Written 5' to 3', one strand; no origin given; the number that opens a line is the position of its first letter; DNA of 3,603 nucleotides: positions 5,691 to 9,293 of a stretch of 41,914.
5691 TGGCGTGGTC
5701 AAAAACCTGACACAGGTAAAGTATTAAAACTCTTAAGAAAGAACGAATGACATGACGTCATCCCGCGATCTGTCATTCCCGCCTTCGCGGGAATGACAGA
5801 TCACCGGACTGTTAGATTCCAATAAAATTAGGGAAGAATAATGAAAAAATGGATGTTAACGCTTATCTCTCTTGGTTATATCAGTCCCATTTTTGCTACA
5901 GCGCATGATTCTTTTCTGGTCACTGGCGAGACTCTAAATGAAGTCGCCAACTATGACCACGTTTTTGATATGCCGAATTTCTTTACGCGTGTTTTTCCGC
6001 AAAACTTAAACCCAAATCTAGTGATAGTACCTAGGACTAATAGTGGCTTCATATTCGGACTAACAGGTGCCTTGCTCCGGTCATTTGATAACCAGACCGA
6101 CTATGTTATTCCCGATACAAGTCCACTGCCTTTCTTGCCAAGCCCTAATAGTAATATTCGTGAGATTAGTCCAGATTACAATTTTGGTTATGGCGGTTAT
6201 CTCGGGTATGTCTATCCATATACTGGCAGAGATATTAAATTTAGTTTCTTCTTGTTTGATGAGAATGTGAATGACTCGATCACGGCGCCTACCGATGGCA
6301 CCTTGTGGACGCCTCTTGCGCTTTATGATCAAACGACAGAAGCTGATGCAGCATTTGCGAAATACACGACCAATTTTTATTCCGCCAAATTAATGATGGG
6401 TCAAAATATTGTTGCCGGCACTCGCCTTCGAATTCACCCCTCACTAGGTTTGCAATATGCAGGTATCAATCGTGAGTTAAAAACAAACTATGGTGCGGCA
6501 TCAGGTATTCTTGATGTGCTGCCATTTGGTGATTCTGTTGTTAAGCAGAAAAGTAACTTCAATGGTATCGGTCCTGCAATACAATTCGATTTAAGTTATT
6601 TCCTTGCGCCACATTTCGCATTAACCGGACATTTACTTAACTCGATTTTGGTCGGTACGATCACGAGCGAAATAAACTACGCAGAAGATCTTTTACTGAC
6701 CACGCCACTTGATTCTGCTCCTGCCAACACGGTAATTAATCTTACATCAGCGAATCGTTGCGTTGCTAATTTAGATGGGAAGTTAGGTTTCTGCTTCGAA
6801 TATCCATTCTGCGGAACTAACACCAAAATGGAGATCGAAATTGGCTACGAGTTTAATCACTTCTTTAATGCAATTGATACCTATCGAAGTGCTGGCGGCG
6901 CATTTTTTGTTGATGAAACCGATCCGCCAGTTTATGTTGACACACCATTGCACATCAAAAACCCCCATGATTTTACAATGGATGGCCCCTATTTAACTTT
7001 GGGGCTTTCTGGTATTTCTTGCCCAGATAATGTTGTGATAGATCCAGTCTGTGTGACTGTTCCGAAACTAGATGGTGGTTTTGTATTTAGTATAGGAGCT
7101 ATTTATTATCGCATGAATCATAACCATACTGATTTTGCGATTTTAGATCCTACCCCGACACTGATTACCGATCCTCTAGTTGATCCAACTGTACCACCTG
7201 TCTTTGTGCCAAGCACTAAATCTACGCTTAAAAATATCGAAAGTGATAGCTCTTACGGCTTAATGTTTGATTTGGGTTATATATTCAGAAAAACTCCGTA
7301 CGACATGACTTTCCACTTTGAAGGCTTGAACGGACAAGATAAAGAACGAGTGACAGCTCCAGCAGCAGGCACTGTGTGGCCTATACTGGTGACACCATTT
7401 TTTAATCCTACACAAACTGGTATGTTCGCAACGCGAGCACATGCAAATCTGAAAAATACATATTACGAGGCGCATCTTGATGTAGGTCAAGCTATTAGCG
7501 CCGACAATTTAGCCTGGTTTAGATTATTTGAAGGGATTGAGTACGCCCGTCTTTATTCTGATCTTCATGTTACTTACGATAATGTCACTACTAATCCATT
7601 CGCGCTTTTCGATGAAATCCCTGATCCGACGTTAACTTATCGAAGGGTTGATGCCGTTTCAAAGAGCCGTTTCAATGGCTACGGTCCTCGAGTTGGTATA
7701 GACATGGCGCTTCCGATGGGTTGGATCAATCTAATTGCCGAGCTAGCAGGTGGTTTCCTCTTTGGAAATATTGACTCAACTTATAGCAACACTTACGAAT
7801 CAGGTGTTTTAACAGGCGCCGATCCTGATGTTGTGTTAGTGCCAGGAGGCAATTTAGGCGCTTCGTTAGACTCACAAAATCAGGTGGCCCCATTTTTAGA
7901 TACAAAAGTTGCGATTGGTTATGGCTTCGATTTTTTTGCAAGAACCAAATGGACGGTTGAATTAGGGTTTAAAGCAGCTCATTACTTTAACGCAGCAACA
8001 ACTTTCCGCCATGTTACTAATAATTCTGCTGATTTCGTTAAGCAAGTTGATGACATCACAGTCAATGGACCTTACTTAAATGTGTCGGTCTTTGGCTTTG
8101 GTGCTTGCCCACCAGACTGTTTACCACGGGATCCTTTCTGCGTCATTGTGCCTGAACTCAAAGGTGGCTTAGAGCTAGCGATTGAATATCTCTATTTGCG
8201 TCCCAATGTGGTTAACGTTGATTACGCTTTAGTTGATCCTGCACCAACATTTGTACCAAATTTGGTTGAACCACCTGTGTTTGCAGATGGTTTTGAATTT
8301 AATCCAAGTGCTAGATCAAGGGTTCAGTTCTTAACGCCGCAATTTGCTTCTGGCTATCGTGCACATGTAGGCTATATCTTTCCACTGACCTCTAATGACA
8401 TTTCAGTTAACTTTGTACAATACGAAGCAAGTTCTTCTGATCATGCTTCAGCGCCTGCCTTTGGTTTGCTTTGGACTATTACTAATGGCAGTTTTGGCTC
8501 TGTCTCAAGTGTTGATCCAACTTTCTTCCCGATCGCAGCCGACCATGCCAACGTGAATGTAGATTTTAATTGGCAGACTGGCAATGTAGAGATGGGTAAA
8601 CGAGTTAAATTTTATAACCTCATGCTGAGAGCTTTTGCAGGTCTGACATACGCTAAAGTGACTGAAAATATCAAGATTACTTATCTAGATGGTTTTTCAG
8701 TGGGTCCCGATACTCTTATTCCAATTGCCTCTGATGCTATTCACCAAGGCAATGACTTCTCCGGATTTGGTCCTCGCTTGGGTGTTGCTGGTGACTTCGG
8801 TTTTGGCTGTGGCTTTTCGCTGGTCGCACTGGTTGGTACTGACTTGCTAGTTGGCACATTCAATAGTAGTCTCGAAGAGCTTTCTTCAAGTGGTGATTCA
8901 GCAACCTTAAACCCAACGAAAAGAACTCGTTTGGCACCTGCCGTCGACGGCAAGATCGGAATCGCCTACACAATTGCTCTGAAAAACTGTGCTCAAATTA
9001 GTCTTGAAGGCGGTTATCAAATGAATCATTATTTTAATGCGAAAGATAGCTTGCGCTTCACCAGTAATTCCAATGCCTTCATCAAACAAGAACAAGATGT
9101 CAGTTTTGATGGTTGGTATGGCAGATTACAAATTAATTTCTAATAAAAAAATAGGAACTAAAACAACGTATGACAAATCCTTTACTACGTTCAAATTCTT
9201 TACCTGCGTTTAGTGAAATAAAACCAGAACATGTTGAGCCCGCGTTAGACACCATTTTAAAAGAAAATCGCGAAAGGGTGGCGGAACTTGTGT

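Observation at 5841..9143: Single ORF encoding three tandem Legionella-type MOMP porin domains (single-chain pseudo-trimer?)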

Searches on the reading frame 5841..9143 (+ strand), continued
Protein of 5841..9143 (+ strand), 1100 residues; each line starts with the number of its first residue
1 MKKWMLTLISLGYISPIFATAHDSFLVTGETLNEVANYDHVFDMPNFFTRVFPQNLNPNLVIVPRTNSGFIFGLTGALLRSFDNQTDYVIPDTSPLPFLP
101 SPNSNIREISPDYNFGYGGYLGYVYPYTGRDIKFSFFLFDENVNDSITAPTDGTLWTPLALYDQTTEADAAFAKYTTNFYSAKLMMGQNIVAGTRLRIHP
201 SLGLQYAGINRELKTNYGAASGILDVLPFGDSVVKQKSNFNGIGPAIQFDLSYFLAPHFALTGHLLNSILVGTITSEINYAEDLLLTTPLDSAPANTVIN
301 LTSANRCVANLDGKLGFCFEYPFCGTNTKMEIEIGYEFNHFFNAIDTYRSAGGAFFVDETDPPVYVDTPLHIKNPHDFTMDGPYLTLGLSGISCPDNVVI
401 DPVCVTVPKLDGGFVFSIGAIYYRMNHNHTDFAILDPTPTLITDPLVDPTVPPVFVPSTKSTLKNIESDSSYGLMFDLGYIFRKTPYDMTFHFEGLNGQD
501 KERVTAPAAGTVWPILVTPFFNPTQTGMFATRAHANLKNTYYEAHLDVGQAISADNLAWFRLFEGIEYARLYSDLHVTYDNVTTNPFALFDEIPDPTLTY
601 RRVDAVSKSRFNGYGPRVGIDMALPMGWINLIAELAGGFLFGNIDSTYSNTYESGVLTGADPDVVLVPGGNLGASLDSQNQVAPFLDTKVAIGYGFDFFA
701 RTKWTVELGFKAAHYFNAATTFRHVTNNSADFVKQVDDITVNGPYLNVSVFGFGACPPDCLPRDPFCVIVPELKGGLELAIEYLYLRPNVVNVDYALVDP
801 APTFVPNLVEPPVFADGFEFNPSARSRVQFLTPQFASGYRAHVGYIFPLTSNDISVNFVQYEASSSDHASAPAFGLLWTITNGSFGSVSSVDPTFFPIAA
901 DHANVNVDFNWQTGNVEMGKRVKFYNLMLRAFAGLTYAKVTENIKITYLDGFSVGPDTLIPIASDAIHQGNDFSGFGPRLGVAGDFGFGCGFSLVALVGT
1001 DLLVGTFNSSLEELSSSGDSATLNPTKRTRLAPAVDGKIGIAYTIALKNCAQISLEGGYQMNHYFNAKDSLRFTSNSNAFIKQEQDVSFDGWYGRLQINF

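Call 47: fold_search(model_id=the predicted structure, library=pdb)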
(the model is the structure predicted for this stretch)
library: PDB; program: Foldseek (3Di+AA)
matches with E <= 10: 840; with E <= 0.001: 108
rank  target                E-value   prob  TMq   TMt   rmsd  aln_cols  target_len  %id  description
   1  9nh1_A                8.4e-13  1.00  0.20  0.79   6.6       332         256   22  In situ cryo-EM structure of porin I of the Legionella Dot/Icm T4SS machine (released 2025-09-17)
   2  9nh1_B                1.4e-12  1.00  0.20  0.78   6.3       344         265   21  In situ cryo-EM structure of porin I of the Legionella Dot/Icm T4SS machine (released 2025-09-17)
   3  9nh1_C                2.2e-12  1.00  0.20  0.79   6.2       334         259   21  In situ cryo-EM structure of porin I of the Legionella Dot/Icm T4SS machine (released 2025-09-17)
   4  5fq6_I                1.4e-06  0.82  0.11  0.12  28.7      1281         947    8  Crystal structure of the SusCD complex BT2261-2264 from Bacteroides thetaiotaomicron (released 2016-12-21)
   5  4zgv_A                2.2e-06  0.97  0.14  0.18  26.2      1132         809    9  The Crystal Structure of the Ferredoxin Receptor FusA from Pectobacterium atrosepticum SCRI1043 (released 2016-08-31)
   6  6ofr                  2.6e-06  0.99  0.16  0.20  27.4       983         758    8  The crystal structure of the outer membrane transporter YddB from Escherichia coli (released 2019-10-02)
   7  5fq6_B                3.5e-06  0.94  0.14  0.15  25.9      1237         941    8  Crystal structure of the SusCD complex BT2261-2264 from Bacteroides thetaiotaomicron (released 2016-12-21)
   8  5fq6_M                4.0e-06  0.77  0.11  0.12  29.0      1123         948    8  Crystal structure of the SusCD complex BT2261-2264 from Bacteroides thetaiotaomicron (released 2016-12-21)
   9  5fq8_D                4.9e-06  0.75  0.11  0.12  30.5      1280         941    7  Crystal structure of the SusCD complex BT2261-2264 from Bacteroides thetaiotaomicron (released 2016-12-21)
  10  6i97_A                7.1e-06  0.98  0.12  0.16  24.1       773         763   10  Structure of the ferrioxamine B transporter FoxA from Pseudomonas aeruginosa in complex with ferrioxamine B and a C-te (released 2019-08-28)
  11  3csl_A                7.1e-06  0.97  0.14  0.18  23.6      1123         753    8  Structure of the Serratia marcescens hemophore receptor HasR in complex with its hemophore HasA and heme (released 2009-01-20)
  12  9kn3_A                7.1e-06  0.25  0.06  0.07  36.6      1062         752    9  Cryo-EM structure of LptDEM complex from Escherichia coli (released 2025-07-23)
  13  9clt_A                8.2e-06  0.89  0.13  0.15  27.0      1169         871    8  Transferrin Binding Protein A in complex with transferrin binding protein B and transferrin (iron bound to N lobe only (released 2026-03-11)
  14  5fq6_D                9.1e-06  0.84  0.12  0.14  28.2      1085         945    8  Crystal structure of the SusCD complex BT2261-2264 from Bacteroides thetaiotaomicron (released 2016-12-21)
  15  9a3c_MODEL_1_A        1.0e-05  0.93  0.13  0.16  28.1       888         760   10  Model of E. coli Fiu by in-cell photo-crosslinking MS and deep learning (released 2023-02-24)
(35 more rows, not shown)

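Call 58: list_cluster_members(proteins=[window:5841-9140:+, window:9170-11206:+, window:11227-11892:+, P0009, P0024, P0027])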
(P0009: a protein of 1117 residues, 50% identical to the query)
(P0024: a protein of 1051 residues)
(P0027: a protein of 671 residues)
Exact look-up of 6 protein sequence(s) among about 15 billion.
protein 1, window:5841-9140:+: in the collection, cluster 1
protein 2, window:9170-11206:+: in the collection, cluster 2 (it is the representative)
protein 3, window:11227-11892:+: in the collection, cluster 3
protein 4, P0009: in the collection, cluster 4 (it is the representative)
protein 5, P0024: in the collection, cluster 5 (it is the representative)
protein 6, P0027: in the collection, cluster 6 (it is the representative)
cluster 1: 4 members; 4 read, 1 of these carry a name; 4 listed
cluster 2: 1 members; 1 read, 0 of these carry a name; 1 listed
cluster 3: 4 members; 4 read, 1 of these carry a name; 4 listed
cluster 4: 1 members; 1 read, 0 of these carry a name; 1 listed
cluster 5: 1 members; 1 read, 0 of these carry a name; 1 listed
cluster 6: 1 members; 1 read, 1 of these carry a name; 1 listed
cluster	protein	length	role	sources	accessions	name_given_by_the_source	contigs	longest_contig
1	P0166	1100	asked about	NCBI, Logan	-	-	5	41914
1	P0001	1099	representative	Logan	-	-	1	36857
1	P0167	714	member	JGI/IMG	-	hypothetical protein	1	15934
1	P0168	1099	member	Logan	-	-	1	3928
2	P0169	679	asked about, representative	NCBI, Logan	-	-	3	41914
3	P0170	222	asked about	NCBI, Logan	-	-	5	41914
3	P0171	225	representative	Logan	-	-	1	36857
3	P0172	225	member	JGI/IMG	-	ribose 5-phosphate isomerase A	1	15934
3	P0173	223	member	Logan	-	-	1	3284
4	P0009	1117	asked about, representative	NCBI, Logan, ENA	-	-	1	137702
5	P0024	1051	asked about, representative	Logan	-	-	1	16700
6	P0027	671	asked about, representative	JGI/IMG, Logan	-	hypothetical protein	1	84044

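Call 65: find_encoding_contigs(protein=P0001, flank=3000, max_places=1)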
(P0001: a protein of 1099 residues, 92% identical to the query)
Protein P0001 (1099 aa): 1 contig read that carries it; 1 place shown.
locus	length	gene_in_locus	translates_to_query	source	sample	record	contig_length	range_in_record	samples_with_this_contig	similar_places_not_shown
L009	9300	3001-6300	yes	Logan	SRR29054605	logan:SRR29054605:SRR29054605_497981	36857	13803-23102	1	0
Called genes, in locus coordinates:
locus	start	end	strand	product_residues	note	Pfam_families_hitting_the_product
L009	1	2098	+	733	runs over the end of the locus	PF17764:PriA_3primeBD, PF00270:DEAD, PF04851:ResIII, PF18319:Zn_ribbon_PriA (weak), PF00271:Helicase_C, PF18074:PriA_C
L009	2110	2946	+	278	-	PF08501:Shikimate_dh_N, PF01488:Shikimate_DH, PF18317:SDH_C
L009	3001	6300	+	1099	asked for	PF05150:Legionella_OMP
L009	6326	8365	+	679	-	PF19310:TOP_N, PF01432:Peptidase_M3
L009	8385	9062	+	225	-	PF06026:Rib_5-P_isom_A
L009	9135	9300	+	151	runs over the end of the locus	PF04073:tRNA_edit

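Call 68: find_encoding_contigs(protein=P0017, flank=8000, max_places=2)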
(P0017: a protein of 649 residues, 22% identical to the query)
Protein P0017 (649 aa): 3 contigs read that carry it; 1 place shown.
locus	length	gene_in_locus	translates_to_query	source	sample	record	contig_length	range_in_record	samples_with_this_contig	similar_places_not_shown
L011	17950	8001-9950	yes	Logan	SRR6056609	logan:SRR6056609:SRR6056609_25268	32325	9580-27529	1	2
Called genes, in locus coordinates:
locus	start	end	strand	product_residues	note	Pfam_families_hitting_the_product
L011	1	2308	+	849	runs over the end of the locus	PF02861:Clp_N, PF13191:AAA_16 (weak), PF00004:AAA, PF17871:AAA_lid_9, PF00004:AAA, PF07724:AAA_2, PF07728:AAA_5, PF10431:ClpB_D2-small, +7 more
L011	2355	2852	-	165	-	PF13639:zf-RING_2 (faint)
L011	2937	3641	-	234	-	PF00376:MerR (weak), PF12728:HTH_17, PF00359:PTS_EIIA_2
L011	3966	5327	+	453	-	PF00083:Sugar_tr (weak), PF07690:MFS_1, PF06609:TRI12 (weak), PF05977:MFS_3 (weak), PF07690:MFS_1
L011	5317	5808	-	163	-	PF00359:PTS_EIIA_2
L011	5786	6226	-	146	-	PF00692:dUTPase, PF22769:DCD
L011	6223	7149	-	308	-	PF17848:Zn_ribbon_ACC, PF01039:Carboxyl_trans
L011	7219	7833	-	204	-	PF00081:Sod_Fe_N, PF02777:Sod_Fe_C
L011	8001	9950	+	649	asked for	PF05150:Legionella_OMP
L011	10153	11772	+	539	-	-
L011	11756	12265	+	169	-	PF00293:NUDIX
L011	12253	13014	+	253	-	PF00406:ADK, PF13238:AAA_18 (weak), PF13671:AAA_33 (weak), PF13207:AAA_17, PF05191:ADK_lid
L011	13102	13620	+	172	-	-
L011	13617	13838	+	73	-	-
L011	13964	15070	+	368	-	-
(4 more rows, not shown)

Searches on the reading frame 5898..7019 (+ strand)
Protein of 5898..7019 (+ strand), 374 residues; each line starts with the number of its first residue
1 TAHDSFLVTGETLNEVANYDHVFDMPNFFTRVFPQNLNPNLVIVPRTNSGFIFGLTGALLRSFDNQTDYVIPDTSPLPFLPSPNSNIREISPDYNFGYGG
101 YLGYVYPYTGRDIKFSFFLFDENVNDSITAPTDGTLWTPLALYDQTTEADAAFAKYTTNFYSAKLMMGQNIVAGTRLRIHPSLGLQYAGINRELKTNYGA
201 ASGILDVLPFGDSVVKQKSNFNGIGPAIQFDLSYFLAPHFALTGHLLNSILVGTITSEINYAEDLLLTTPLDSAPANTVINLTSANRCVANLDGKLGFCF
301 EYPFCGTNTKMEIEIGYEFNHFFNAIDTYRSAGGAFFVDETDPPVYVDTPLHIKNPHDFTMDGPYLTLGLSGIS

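Call 7: search_protein_families(library=pfam, proteins=[window:5898-7019:+], max_evalue=1)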
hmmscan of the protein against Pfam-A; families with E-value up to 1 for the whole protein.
window:5898-7019:+ (374 aa): 3 families
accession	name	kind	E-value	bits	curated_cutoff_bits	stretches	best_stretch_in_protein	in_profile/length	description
PF05150.18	Legionella_OMP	-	1.3e-37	129.7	25.4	1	44-370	2-279/281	Legionella pneumophila major outer membrane protein precursor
PF10895.14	DUF2715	-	0.0021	18.4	22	1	147-254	53-133/152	Domain of unknown function (DUF2715)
PF03797.25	Autotransporter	-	0.0053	17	26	1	148-193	105-150/255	Autotransporter beta-domain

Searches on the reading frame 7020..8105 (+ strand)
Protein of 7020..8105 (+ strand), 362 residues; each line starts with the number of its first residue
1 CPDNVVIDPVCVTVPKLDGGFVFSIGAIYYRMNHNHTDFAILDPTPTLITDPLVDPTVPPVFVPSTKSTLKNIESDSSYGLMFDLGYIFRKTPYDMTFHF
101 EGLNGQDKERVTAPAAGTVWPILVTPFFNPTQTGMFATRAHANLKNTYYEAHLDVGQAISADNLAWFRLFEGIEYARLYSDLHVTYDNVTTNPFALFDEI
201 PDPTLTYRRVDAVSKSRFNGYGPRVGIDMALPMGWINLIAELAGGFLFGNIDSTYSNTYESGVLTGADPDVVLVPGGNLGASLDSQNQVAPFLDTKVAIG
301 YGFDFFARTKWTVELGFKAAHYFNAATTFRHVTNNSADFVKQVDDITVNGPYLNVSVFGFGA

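Call 7: search_protein_families(library=pfam, proteins=[window:7020-8105:+], max_evalue=1)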
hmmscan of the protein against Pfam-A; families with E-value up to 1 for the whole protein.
window:7020-8105:+ (362 aa): 1 family
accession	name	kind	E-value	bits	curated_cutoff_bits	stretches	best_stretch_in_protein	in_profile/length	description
PF05150.18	Legionella_OMP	-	1.2e-39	136.4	25.4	1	13-357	1-279/281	Legionella pneumophila major outer membrane protein precursor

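Call 80: predict_structure(alignment_id=A3)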
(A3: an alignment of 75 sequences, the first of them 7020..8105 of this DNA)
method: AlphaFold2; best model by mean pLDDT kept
length: 362 residues; sequences in the alignment: 75
mean_pLDDT: 91.5   pTM: 0.88
mean pLDDT of the five models: 91.5, 90.4, 90.4, 89.7, 89.4
residues with pLDDT >= 90: 266; 70-90: 70; 50-70: 26; < 50: 0
segments of 3 or more residues with pLDDT < 50: none
pLDDT, mean of each block of 10 residues (from residue 1): 62 94 98 96 90 80 91 97 98 98 98 94 78 83 98 98 94 98 94 70 77 98 98 96 99 96 79 88 96 99 92 98 97 84 97 96 65
secondary structure, 60 per line:
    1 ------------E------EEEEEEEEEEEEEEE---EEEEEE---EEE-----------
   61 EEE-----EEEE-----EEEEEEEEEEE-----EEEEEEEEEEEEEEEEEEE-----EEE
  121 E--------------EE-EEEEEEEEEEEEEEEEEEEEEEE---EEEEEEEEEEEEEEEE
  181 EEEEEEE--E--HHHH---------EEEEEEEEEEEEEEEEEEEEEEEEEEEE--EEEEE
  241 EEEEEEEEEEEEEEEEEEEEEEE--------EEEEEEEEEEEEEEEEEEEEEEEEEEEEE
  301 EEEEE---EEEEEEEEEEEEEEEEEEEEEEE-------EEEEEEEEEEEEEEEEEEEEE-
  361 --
elements in order: E20-34 E38-43 E47-49 E61-63 E69-72 E78-88 E94-112 E118-121 E139-161 E165-187 H193-196 E206-233 E236-263 E272-305 E309-331 E339-359

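Call 82: fold_search(model_id=the predicted structure, library=pdb)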
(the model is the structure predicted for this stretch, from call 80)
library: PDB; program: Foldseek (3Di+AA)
matches with E <= 10: 850; with E <= 0.001: 45
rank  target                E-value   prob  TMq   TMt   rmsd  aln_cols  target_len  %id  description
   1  9nh1_B                3.9e-16  1.00  0.59  0.79   7.7       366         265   17  In situ cryo-EM structure of porin I of the Legionella Dot/Icm T4SS machine (released 2025-09-17)
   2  9nh1_A                1.0e-15  1.00  0.58  0.81   7.2       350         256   19  In situ cryo-EM structure of porin I of the Legionella Dot/Icm T4SS machine (released 2025-09-17)
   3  9nh1_C                2.3e-15  1.00  0.60  0.83   7.0       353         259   18  In situ cryo-EM structure of porin I of the Legionella Dot/Icm T4SS machine (released 2025-09-17)
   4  2x4m_A                1.4e-06  1.00  0.42  0.50  11.8       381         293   10  Yersinia Pestis Plasminogen Activator Pla (released 2010-07-28)
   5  2x56                  1.4e-06  1.00  0.41  0.51   9.8       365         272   10  Yersinia Pestis Plasminogen Activator Pla (Native) (released 2010-07-28)
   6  7xw0_B                1.7e-06  1.00  0.40  0.51   9.7       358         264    9  Crystal structure of pOmpT (released 2023-05-31)
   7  2x4m_C                2.6e-06  1.00  0.38  0.45  12.0       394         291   10  Yersinia Pestis Plasminogen Activator Pla (released 2010-07-28)
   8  6z38                  3.1e-06  1.00  0.24  0.22  23.6       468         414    7  TodX deltaS2S3 mutant monoaromatic hydrocarbon channel (released 2020-11-04)
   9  2x55                  3.8e-06  1.00  0.42  0.53  10.5       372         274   10  Yersinia Pestis Plasminogen Activator Pla (Native) (released 2010-07-28)
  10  7xw0_A                4.0e-06  1.00  0.36  0.46  10.2       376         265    8  Crystal structure of pOmpT (released 2023-05-31)
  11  2x4m_B                5.4e-06  1.00  0.43  0.52  11.0       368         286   10  Yersinia Pestis Plasminogen Activator Pla (released 2010-07-28)
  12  2r88_A                6.0e-06  1.00  0.26  0.26  21.6       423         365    9  Crystal structure of the long-chain fatty acid transporter FadL mutant delta S3 kink (released 2008-09-23)
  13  1i78_A                7.4e-06  1.00  0.42  0.49  11.3       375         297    8  CRYSTAL STRUCTURE OF OUTER MEMBRANE PROTEASE OMPT FROM ESCHERICHIA COLI (released 2001-10-03)
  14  2r4l_C                1.5e-05  0.92  0.21  0.19  22.8       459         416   11  Crystal structure of the long-chain fatty acid transporter FadL mutant P34A (released 2008-09-16)
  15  4dcb_A                2.0e-05  1.00  0.42  0.53  10.7       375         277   11  Y. pestis Plasminogen Activator Pla in Complex with Human Plasminogen Activation Loop Peptide ALP11 (released 2012-06-06)
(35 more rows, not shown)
